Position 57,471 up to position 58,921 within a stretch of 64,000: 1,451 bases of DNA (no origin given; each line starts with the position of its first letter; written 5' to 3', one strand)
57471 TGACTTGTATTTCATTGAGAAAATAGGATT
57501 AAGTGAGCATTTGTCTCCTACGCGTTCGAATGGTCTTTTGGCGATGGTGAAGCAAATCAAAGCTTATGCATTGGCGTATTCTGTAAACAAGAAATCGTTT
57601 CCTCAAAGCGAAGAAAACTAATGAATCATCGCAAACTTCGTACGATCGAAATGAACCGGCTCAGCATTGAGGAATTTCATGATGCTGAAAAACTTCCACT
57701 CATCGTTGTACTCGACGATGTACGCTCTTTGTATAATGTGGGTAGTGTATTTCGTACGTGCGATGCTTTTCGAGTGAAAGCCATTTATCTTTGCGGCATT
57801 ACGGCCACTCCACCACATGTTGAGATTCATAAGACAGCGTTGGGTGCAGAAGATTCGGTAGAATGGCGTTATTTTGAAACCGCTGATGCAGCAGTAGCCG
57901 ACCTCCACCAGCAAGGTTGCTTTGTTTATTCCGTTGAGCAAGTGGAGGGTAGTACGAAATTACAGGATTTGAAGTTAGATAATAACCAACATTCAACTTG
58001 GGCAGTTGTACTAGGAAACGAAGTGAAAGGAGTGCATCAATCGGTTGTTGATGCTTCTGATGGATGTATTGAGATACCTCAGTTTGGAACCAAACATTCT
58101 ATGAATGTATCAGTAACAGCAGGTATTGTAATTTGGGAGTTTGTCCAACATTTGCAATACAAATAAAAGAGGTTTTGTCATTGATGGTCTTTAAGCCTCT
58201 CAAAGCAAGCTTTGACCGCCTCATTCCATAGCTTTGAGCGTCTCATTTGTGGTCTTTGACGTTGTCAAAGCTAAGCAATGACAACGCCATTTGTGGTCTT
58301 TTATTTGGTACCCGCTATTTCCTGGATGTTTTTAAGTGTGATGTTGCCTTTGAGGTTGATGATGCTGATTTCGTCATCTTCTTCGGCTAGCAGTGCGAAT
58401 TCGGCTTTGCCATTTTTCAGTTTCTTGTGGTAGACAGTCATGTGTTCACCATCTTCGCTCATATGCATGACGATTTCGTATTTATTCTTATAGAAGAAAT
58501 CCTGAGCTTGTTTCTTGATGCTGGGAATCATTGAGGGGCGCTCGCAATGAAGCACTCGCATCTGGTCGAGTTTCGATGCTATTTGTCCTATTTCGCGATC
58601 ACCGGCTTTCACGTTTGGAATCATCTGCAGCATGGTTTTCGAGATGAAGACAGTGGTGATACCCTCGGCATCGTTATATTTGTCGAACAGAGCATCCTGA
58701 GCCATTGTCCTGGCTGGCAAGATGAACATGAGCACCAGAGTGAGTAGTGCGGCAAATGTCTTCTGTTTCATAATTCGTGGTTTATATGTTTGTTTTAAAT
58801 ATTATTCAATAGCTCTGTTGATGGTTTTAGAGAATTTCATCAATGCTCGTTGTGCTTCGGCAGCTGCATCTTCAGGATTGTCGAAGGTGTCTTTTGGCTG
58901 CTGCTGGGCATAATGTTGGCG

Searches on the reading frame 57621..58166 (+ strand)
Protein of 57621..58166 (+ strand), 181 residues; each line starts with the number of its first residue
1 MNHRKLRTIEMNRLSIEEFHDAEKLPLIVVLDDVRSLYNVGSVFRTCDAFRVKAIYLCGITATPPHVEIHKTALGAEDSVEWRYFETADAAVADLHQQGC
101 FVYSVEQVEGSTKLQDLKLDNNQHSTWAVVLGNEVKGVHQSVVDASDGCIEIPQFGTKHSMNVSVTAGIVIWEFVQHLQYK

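Call 65: search_protein_families(library=pfam, proteins=[window:57621-58166:+])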
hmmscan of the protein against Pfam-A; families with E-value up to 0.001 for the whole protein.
window:57621-58166:+ (181 aa): 1 family
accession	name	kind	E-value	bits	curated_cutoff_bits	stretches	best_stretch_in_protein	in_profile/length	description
PF00588.24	SpoU_methylase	-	2.2e-33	115.8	29.7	1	27-171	2-141/142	SpoU rRNA Methylase family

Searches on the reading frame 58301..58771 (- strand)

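Call 65: search_protein_families(library=pfam, proteins=[window:58301-58771:-])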
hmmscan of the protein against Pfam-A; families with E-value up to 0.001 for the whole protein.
window:58301-58771:- (156 aa): 1 family
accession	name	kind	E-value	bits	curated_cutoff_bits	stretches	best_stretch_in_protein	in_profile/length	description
PF14060.11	DUF4252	-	3e-23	82.8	23.9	1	32-152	1-125/125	Domain of unknown function (DUF4252)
